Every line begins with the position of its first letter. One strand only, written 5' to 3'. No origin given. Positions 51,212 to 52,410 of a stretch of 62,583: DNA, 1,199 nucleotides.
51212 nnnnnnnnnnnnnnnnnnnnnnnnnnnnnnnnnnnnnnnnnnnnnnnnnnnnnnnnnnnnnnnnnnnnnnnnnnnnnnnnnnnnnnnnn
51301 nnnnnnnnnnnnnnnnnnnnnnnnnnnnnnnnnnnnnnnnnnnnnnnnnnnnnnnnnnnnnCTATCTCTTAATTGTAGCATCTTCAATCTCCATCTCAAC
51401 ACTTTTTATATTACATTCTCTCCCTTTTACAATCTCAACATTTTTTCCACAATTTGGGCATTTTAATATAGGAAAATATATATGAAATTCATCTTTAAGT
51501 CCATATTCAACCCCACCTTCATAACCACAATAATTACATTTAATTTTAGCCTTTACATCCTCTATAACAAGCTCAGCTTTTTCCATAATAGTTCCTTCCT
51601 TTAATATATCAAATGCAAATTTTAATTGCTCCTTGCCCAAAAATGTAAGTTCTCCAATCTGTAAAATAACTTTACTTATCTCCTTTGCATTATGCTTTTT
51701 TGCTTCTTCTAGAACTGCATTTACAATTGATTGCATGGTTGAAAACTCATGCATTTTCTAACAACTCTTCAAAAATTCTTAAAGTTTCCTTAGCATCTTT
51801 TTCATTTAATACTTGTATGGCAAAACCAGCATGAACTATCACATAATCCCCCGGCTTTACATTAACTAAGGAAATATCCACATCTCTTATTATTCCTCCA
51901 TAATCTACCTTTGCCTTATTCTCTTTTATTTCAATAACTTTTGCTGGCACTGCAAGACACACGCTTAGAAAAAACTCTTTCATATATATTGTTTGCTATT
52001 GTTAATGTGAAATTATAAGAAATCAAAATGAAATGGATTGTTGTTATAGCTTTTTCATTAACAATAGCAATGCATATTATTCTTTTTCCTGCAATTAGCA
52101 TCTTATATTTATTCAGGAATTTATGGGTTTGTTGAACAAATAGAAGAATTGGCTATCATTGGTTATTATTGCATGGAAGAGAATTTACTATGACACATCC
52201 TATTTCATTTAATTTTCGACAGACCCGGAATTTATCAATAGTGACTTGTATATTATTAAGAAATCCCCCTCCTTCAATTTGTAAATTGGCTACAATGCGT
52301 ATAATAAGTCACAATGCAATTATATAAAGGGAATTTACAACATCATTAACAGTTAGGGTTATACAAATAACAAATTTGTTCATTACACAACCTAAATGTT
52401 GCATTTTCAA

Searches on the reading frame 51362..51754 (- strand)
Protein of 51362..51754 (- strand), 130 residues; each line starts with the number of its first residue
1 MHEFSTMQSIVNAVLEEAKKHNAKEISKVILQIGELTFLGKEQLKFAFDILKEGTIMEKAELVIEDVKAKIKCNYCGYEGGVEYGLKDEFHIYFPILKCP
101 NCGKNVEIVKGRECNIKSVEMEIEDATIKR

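Call 46: search_protein_families(library=pfam, proteins=[window:51362-51754:-], max_evalue=0.001)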
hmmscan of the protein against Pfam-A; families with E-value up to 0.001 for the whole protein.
window:51362-51754:- (130 aa): 1 family
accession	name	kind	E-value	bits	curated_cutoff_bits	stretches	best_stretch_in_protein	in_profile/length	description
PF01155.25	HypA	-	3.3e-32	111.3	28.9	1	1-121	1-112/112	Hydrogenase/urease nickel incorporation, metallochaperone, hypA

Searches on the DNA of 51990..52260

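Call 76: search_rna_families(source=window, start=51990, end=52260, threshold=evalue, max_evalue=1)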
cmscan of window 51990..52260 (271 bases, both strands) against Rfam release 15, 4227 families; matches with E-value up to 1: 6.
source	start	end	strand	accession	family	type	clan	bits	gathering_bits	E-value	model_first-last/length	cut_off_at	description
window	51992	52071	+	RF00575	SNORD70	Gene; snRNA; snoRNA; CD-box;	-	21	50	0.72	1-89/89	no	Small nucleolar RNA SNORD70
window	51993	52073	-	RF00735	mir-367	Gene; miRNA;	-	19.9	54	0.071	1-68/68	no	mir-367 microRNA precursor family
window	51990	52073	+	RF00735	mir-367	Gene; miRNA;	-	19.7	54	0.085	1-68/68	no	mir-367 microRNA precursor family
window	52016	52093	-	RF00329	snoZ162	Gene; snRNA; snoRNA; CD-box;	-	18.9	45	0.34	1-88/88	no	Small nucleolar RNA Z162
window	51999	52064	+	RF03665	MIR4359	Gene; miRNA;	-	18.2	75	0.77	1-67/67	no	MIR4359 microRNA precursor family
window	52023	52080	-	RF03456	mir-724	Gene; miRNA;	-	17.2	83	0.81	1-60/60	no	mir-724 microRNA precursor family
